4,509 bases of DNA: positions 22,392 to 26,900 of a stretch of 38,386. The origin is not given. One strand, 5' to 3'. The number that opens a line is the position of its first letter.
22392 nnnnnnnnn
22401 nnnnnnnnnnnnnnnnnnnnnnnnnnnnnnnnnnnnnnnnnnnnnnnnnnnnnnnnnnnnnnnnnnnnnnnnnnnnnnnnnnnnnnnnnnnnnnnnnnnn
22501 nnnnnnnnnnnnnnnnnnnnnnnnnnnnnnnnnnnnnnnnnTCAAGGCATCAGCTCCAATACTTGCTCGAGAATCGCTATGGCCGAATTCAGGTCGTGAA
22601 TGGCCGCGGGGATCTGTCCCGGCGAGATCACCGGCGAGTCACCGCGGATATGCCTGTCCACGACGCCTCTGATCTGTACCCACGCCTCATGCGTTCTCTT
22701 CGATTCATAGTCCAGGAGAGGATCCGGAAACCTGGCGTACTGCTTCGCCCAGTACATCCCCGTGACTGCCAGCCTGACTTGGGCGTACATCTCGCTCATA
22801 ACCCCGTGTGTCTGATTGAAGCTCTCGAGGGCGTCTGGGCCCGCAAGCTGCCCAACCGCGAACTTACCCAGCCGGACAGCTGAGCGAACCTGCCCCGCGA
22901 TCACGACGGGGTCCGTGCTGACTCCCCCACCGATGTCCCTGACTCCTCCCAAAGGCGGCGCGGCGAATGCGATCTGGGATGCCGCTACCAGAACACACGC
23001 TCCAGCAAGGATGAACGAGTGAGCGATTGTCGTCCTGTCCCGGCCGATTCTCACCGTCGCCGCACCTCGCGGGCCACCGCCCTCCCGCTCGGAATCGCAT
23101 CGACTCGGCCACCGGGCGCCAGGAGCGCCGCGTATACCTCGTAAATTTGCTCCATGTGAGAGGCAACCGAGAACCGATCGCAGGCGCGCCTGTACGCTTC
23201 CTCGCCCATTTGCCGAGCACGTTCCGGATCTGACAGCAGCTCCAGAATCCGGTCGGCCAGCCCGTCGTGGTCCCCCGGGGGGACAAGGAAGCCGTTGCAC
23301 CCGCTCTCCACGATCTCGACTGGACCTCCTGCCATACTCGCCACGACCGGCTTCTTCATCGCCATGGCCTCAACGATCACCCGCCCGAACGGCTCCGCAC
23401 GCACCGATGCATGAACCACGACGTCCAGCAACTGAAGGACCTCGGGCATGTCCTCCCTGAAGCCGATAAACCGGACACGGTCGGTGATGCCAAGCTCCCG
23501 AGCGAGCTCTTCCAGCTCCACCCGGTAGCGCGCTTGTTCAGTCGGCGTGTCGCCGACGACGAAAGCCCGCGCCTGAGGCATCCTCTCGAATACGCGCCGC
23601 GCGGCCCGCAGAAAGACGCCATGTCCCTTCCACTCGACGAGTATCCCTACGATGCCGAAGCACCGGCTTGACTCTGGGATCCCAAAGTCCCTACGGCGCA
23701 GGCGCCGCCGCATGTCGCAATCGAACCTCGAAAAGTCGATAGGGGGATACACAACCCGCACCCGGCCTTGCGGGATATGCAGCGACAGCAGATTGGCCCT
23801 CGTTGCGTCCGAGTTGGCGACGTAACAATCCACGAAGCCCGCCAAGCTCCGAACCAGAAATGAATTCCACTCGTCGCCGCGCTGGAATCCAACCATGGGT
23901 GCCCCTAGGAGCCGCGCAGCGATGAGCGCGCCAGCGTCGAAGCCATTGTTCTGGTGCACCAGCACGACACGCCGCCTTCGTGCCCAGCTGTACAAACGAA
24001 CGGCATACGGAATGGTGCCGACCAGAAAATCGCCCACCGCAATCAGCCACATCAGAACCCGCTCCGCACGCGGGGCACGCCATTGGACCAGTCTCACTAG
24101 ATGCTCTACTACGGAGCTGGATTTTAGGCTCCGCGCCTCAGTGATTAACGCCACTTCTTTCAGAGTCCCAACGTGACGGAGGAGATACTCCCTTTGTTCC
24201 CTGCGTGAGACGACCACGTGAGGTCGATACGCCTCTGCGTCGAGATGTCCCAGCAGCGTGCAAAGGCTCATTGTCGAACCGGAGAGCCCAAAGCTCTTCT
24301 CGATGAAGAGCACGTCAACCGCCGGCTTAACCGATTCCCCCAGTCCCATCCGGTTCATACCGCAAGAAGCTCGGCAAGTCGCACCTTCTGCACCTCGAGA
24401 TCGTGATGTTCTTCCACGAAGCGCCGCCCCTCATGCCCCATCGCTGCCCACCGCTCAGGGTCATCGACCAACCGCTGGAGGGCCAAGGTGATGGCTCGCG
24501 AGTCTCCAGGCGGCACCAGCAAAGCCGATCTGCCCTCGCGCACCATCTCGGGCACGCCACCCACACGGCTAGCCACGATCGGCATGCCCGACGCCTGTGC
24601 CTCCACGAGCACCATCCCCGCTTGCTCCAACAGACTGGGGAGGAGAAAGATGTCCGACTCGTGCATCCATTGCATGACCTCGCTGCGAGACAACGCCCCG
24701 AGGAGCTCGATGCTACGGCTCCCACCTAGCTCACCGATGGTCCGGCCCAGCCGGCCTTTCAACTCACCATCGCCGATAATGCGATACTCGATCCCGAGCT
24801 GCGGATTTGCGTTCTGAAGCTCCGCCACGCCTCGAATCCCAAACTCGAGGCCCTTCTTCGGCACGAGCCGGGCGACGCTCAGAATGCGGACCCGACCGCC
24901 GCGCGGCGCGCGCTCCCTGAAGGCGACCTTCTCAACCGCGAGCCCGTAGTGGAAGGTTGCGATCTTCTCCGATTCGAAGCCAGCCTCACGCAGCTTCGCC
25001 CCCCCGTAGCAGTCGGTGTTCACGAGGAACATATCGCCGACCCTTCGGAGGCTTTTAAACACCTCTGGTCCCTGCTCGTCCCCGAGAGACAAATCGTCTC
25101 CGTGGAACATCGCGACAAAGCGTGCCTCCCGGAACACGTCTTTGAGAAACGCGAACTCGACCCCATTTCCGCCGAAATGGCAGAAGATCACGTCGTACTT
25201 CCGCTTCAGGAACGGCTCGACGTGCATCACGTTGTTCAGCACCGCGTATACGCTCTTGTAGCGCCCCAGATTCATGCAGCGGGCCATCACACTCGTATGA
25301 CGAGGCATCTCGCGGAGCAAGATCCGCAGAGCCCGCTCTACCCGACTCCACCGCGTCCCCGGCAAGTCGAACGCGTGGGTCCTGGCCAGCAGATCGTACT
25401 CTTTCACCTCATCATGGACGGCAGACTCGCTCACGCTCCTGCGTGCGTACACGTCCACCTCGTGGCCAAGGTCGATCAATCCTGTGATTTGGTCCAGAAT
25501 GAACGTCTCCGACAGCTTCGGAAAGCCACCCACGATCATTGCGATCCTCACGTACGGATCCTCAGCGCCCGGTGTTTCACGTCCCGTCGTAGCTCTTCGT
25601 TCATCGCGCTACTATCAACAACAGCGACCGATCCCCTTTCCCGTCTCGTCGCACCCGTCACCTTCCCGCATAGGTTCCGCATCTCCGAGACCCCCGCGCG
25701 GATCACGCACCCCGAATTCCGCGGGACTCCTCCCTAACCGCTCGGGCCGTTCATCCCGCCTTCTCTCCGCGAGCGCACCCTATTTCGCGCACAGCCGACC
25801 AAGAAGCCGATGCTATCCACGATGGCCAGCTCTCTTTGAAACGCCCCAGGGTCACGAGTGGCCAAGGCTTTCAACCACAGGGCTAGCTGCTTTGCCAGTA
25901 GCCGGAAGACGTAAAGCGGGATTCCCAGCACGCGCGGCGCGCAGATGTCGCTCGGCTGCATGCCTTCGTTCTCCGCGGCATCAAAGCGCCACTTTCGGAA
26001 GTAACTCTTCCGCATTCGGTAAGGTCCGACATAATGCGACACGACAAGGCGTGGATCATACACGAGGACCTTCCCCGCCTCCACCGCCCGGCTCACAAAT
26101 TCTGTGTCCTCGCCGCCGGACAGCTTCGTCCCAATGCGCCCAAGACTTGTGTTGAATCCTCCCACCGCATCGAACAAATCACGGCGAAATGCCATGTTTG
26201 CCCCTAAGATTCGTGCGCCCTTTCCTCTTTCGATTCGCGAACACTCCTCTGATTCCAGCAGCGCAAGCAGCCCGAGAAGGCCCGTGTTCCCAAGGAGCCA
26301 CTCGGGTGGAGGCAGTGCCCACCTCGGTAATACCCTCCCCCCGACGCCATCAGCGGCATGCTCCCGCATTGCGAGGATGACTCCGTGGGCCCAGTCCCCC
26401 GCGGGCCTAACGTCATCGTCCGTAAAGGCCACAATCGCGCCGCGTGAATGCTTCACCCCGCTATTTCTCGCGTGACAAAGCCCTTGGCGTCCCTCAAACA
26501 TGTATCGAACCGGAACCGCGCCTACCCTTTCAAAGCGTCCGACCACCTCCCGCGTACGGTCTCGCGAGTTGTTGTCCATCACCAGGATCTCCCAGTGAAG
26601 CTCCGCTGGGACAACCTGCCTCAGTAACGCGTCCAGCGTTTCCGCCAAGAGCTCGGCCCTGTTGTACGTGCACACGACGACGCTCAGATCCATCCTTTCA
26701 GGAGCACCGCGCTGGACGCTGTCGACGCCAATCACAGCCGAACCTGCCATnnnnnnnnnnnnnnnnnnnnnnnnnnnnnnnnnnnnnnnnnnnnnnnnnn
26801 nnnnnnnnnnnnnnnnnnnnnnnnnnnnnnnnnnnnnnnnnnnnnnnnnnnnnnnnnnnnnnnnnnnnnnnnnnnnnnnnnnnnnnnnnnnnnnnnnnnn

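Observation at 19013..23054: Translationally coupled three-gene secreted module of unknown function inside the glycan operon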

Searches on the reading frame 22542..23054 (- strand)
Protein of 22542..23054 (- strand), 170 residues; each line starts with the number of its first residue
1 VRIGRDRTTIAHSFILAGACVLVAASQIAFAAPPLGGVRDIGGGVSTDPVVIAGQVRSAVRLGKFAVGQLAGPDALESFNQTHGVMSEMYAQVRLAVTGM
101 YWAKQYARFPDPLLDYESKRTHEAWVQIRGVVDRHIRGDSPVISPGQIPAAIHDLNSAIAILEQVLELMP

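Call 5: search_protein_families(library=pfam, proteins=[window:22542-23054:-], max_evalue=0.1)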
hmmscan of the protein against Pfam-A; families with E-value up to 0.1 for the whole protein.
window:22542-23054:- (170 aa): 0 families

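Call 6: search_protein_families(library=ncbifam, proteins=[window:22542-23054:-], max_evalue=0.1)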
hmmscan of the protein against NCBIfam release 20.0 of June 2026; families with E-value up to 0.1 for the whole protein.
window:22542-23054:- (170 aa): 0 families

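Call 12: search_solved_structures(query=window:22542-23054:-, max_evalue=10)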
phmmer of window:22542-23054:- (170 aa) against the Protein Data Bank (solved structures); distinct sequences matched with E-value up to 10: 0.

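Call 14: find_homologous_proteins(query=window:22542-23054:-)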
Query window:22542-23054:- (170 aa): 1 proteins with E <= 0.001 among 252 candidates.
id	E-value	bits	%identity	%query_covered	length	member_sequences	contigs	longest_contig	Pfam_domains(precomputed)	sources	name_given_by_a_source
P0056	3.3e-106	370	100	100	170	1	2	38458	-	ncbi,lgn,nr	ncbi:MAG: hypothetical protein HYS14_06955 [Candidatus Rokubacteria bacterium]|nr:hypothetical prote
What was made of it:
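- Tried and rejected: Word-indexed homologue search for A. It found only A itself (call 14).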

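Call 51: search_protein_representatives(protein=window:22542-23054:-)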
Query: 170 residues. Proteins with E-value up to 0.001 (for the whole library): 49; up to 1e-10: 16; up to 1e-30: 1. The best 49 are listed.
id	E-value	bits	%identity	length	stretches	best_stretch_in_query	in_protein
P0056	1.0e-106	370.3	100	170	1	1-170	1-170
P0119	6.3e-25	104.3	43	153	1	26-170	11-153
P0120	5.4e-23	98.0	45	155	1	21-170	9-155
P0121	6.6e-18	81.5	38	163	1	14-170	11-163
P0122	7.6e-18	81.3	35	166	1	33-170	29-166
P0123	9.5e-18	81.0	35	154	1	21-170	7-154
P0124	1.6e-16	77.0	37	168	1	15-168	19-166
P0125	8.0e-16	74.7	36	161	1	32-169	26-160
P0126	1.7e-15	73.6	38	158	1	22-170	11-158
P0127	1.7e-14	70.4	41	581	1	20-170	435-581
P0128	1.7e-14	70.4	39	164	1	36-170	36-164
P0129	6.4e-14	68.5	33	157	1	49-170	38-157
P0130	1.3e-11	61.0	39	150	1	45-170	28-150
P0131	2.5e-11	60.1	37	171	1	27-170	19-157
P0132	2.9e-11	59.9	35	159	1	18-165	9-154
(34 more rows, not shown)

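Call 55: search_protein_families(library=pfam, alignment_id=A5, max_evalue=0.01)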
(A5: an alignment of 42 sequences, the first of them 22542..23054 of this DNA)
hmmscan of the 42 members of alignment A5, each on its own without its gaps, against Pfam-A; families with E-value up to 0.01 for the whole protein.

A. member 1, window:22542-23054:- (170 aa): 0 families

B. families by the number of members that match (of 42 scanned): 1 family
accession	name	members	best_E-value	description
PF11101.13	DUF2884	1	0.0012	Protein of unknown function (DUF2884)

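Call 56: search_solved_structures(query=A5, max_evalue=10)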
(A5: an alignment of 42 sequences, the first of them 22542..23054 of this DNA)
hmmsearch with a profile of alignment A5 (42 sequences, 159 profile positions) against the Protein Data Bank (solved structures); distinct sequences matched with E-value up to 10: 2.
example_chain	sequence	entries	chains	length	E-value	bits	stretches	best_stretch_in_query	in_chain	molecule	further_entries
1o9r_A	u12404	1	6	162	0.97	12.6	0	106-152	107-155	AGROBACTERIUM TUMEFACIENS DPS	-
7rmy_A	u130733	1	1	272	1.4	12.1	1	49-109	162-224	De Novo designed tunable homodimer, D_3-337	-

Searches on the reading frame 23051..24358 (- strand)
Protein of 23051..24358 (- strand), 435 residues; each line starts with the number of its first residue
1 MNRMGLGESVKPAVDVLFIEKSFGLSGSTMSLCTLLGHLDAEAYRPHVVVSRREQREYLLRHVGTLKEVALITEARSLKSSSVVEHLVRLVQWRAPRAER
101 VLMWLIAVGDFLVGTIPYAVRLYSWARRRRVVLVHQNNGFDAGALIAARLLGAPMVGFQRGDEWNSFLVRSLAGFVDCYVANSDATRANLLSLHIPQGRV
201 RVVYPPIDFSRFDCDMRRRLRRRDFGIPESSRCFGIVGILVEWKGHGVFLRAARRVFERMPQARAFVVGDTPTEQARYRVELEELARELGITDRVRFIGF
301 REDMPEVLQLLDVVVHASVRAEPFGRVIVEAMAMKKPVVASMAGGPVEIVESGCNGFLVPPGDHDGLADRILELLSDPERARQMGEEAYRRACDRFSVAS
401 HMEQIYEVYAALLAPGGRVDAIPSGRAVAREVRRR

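Call 5: search_protein_families(library=pfam, proteins=[window:23051-24358:-], max_evalue=0.1)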
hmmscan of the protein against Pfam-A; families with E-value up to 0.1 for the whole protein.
window:23051-24358:- (435 aa): 6 families
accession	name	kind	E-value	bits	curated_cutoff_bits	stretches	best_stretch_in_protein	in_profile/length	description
PF00534.26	Glycos_transf_1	-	4.3e-39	134.2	26.4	1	221-390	5-171/172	Glycosyl transferases group 1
PF13692.12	Glyco_trans_1_4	-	4.2e-35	121.5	27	1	234-377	4-142/142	Glycosyl transferases group 1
PF13439.12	Glyco_transf_4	-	1.1e-11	45.5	28.5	1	27-211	3-170/170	Glycosyltransferase Family 4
PF20706.3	GT4-conflict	-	3.4e-06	26.7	26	1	241-388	209-368/385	Family 4 Glycosyltransferase in conflict systems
PF13524.12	Glyco_trans_1_2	-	1.1e-05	25.9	25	1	261-405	13-142/144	Glycosyl transferase-like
PF13579.12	Glyco_trans_4_4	-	0.00015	22.6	29.7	1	68-205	20-157/158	Glycosyl transferase 4-like domain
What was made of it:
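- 23051..24358 (-): Upstream GT4 glycosyltransferase whose stop codon overlaps A's start (context). Pfam Glycos_transf_1 at 4e-39 (call 5).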

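Call 6: search_protein_families(library=ncbifam, proteins=[window:23051-24358:-], max_evalue=0.1)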
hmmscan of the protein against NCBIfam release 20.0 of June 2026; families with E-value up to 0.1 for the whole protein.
window:23051-24358:- (435 aa): 37 families (the best 25 are shown)
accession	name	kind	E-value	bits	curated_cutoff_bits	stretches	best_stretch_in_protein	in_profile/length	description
TIGR03088.1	stp2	hypoth_equivalog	4.5e-36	124.7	409.05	1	160-413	120-374/374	TIGR03088 family PEP-CTERM/XrtA system glycosyltransferase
TIGR03449.1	mycothiol_MshA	equivalog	8.5e-32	110.5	462.5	1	176-412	165-403/406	D-inositol-3-phosphate glycosyltransferase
NF041876.1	EPS_EpsE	equivalog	1.9e-31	109.7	400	1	237-401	220-385/389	exopolysaccharide biosynthesis GT4 family glycosyltransferase EpsE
TIGR03999.1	thiol_BshA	equivalog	1.7e-28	99.6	273.7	1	187-413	156-374/375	N-acetyl-alpha-D-glucosaminyl L-malate synthase BshA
TIGR02149.1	glgA_Coryne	subfamily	8.2e-27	94.3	302.4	1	175-411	144-389/391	glycogen synthase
TIGR04063.1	stp3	hypoth_equivalog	1.4e-21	76.9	442.05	1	184-413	166-396/397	TIGR04063 family PEP-CTERM/XrtA system glycosyltransferase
NF038011.1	PelF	equivalog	5.9e-19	68.5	100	1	221-406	299-485/489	GT4 family glycosyltransferase PelF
NF012028.0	PRK15484.1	subfamily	4.6e-15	55.6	618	1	194-399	157-365/380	lipopolysaccharide N-acetylglucosaminyltransferase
NF053787.1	GlcN_PG_synth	equivalog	2.1e-14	53.1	480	1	169-413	137-360/361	N-acetylglucosaminyl phosphatidylglycerol synthase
NF038298.1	EPS_HpsO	equivalog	4.2e-14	52.1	575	1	206-412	177-387/388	hormogonium polysaccharide biosynthesis glycosyltransferase HpsO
NF047880.1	glyco_SdgA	exception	4.9e-14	51.8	800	1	280-396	359-474/488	serine-aspartate repeat adhesin O-glycosyltransferase SdgA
TIGR04047.1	MSMEG_0565_glyc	hypoth_equivalog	6.8e-14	51.7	259.85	1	205-409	166-371/373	MSMEG_0565 family glycosyltransferase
NF011726.0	PRK15179.1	equivalog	2.4e-13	49.3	733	1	192-405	476-687/694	Vi polysaccharide biosynthesis protein TviE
NF041139.1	TreT_Thcocales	equivalog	2.7e-13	49.5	775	1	237-410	235-410/412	trehalose synthase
TIGR04157.1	glyco_rSAM_CFB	subfamily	7.2e-13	48.3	400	1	194-406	189-403/406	TIGR04157 family glycosyltransferase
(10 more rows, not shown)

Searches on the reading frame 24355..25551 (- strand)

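Call 5: search_protein_families(library=pfam, proteins=[window:24355-25551:-], max_evalue=0.1)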
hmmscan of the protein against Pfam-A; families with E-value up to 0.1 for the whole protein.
window:24355-25551:- (398 aa): 6 families
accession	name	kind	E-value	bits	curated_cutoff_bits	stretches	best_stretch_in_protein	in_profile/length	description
PF00534.26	Glycos_transf_1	-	1.5e-31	109.7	26.4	1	213-377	8-171/172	Glycosyl transferases group 1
PF13692.12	Glyco_trans_1_4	-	1.4e-29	103.7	27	1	222-364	3-142/142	Glycosyl transferases group 1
PF20706.3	GT4-conflict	-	3.5e-10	39.9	26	1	191-369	168-348/385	Family 4 Glycosyltransferase in conflict systems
PF13524.12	Glyco_trans_1_2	-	1.7e-09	38.2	25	1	254-386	15-136/144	Glycosyl transferase-like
PF13579.12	Glyco_trans_4_4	-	2.7e-05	25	29.7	1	15-200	4-155/158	Glycosyl transferase 4-like domain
PF13439.12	Glyco_transf_4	-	4.3e-05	24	28.5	1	15-200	5-162/170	Glycosyltransferase Family 4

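Call 6: search_protein_families(library=ncbifam, proteins=[window:24355-25551:-], max_evalue=0.1)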
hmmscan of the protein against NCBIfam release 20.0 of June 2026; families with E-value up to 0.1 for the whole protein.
window:24355-25551:- (398 aa): 42 families (the best 25 are shown)
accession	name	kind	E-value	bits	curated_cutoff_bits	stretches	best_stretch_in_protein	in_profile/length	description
TIGR04005.1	wcaL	equivalog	1.7e-44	152.3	537.6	1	1-396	1-403/406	colanic acid biosynthesis glycosyltransferase WcaL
NF041876.1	EPS_EpsE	equivalog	5.4e-39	134.5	400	1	3-386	1-383/389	exopolysaccharide biosynthesis GT4 family glycosyltransferase EpsE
TIGR03088.1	stp2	hypoth_equivalog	3.5e-30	105.3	409.05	1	216-386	190-360/374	TIGR03088 family PEP-CTERM/XrtA system glycosyltransferase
TIGR03449.1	mycothiol_MshA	equivalog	2.2e-23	82.9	462.5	1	223-380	223-385/406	D-inositol-3-phosphate glycosyltransferase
TIGR03999.1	thiol_BshA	equivalog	4.6e-19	68.6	273.7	1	258-385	234-359/375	N-acetyl-alpha-D-glucosaminyl L-malate synthase BshA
TIGR04063.1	stp3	hypoth_equivalog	8.8e-17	61.1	442.05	1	233-388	226-384/397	TIGR04063 family PEP-CTERM/XrtA system glycosyltransferase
TIGR02149.1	glgA_Coryne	subfamily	3.8e-16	59.2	302.4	1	285-383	270-374/391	glycogen synthase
NF047684.1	TeichurnBiosyTuaC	equivalog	6.6e-16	58.2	550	1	223-388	222-378/391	teichuronic acid biosynthesis protein TuaC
TIGR02472.1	sucr_P_syn_N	equivalog_domain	1e-13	50.9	576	1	298-384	340-426/439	sucrose-phosphate synthase, putative, glycosyltransferase domain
TIGR04157.1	glyco_rSAM_CFB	subfamily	7e-13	48.3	400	1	223-395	230-405/406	TIGR04157 family glycosyltransferase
NF053787.1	GlcN_PG_synth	equivalog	1.1e-12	47.5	480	1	288-387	251-347/361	N-acetylglucosaminyl phosphatidylglycerol synthase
NF038229.1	Glyco4_Geo_Pelo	equivalog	6e-12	45.2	400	1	196-396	134-333/338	GPMC system family 4 glycosyltransferase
NF047880.1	glyco_SdgA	exception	1.8e-11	43.3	800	1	221-384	316-476/488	serine-aspartate repeat adhesin O-glycosyltransferase SdgA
TIGR02468.1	sucrsPsyn_pln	equivalog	2e-11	42.4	1143.95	1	301-380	574-653/1051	sucrose-phosphate synthase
TIGR04047.1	MSMEG_0565_glyc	hypoth_equivalog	3.3e-11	42.9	259.85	1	280-382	258-358/373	MSMEG_0565 family glycosyltransferase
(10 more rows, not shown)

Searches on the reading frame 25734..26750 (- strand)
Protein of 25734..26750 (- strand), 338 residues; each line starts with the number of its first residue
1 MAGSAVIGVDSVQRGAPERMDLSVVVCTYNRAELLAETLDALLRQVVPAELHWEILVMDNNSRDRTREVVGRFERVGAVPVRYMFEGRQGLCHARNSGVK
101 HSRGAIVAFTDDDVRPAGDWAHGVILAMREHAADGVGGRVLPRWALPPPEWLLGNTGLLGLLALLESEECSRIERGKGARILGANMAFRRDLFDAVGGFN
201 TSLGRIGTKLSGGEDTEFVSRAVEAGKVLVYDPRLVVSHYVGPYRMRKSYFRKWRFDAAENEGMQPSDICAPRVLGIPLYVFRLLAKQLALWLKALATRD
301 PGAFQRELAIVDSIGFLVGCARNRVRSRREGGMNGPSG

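Call 5: search_protein_families(library=pfam, proteins=[window:25734-26750:-], max_evalue=0.1)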
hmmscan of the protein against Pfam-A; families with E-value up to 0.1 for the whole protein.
window:25734-26750:- (338 aa): 7 families
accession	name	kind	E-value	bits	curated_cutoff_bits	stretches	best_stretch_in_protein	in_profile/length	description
PF00535.33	Glycos_transf_2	-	1.6e-27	96.9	23.3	1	23-196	1-167/168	Glycosyl transferase family 2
PF13641.12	Glyco_tranf_2_3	-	7e-11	43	27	1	22-243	3-215/230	Glycosyltransferase like family 2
PF10111.15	Glyco_tranf_2_2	-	0.0001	22.3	27.3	1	23-114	1-92/276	Glycosyltransferase like family 2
PF02709.20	Glyco_transf_7C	-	0.00029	20.8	23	1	177-226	15-59/78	N-terminal domain of galactosyltransferase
PF13632.12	Glyco_trans_2_3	-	0.00033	21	27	1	177-256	68-139/198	Glycosyl transferase family group 2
PF13506.12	Glyco_transf_21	-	0.0011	18.9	21.7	1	181-254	102-170/174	Glycosyl transferase family 21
PF13704.12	Glyco_tranf_2_4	-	0.033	15.1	27.5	1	54-111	21-79/98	Glycosyl transferase family 2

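Call 6: search_protein_families(library=ncbifam, proteins=[window:25734-26750:-], max_evalue=0.1)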
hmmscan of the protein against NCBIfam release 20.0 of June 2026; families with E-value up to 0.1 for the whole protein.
window:25734-26750:- (338 aa): 25 families
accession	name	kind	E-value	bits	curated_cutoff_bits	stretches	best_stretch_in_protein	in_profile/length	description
NF038302.1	EPS_HpsE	equivalog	1.5e-42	145.7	300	1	20-253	1-236/307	hormogonium polysaccharide biosynthesis glycosyltransferase HpsE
NF041394.1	GtaseAglG_Halo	equivalog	1.6e-28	99.8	440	1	20-253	1-229/304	glucosyl-dolichyl phosphate glucuronosyltransferase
NF041875.1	EPS_EpsD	equivalog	3.5e-27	95.7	370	1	22-243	1-210/325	exopolysaccharide biosynthesis glycosyltransferase EpsD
TIGR03965.1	mycofact_glyco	equivalog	1.7e-26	93.1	280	1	11-240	65-281/467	mycofactocin biosynthesis glycosyltransferase MftF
NF038299.1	EPS_HpsN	equivalog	2.3e-14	53.1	425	1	22-145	3-124/317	hormogonium polysaccharide biosynthesis glycosyltransferase HpsN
NF007482.0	PRK10073.1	equivalog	9.7e-11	41.2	423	1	20-113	6-95/334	glycosyltransferase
NF047683.1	TeichurnBiosyTuaG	equivalog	1e-10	41.7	400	1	20-115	6-98/252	teichuronic acid biosynthesis protein TuaG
TIGR04283.1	glyco_like_mftF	equivalog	1e-10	41.6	182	1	22-130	1-100/221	TIGR04283 family arsenosugar biosynthesis glycosyltransferase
NF050050.1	ProtGlycPglI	equivalog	1.4e-09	37.7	500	1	21-113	3-93/306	GalNAc(5)-diNAcBac-PP-undecaprenol beta-1,3-glucosyltransferase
NF045692.1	OglycostaseCruG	equivalog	4e-06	26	600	1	21-202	42-224/386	2'-O-glycosyltransferase CruG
TIGR03937.1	PgaC_IcaA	equivalog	7.4e-06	25.2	422.3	1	19-114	44-136/407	poly-beta-1,6-N-acetyl-D-glucosamine synthase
NF010496.0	PRK13915.1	equivalog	1.1e-05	24.7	262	1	18-115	29-128/307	glucosyl-3-phosphoglycerate synthase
NF047588.1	GlcsyltransPgfSStrep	equivalog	2.9e-05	23.4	500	1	20-117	1-99/308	glycosyltransferase PgfS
TIGR04009.1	wcaE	equivalog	4.4e-05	22.9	369.2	1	20-110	1-89/248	colanic acid biosynthesis glycosyltransferase WcaE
TIGR03469.1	HpnB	hypoth_equivalog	0.00016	20.8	379.25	1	21-115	45-147/386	hopene-associated glycosyltransferase HpnB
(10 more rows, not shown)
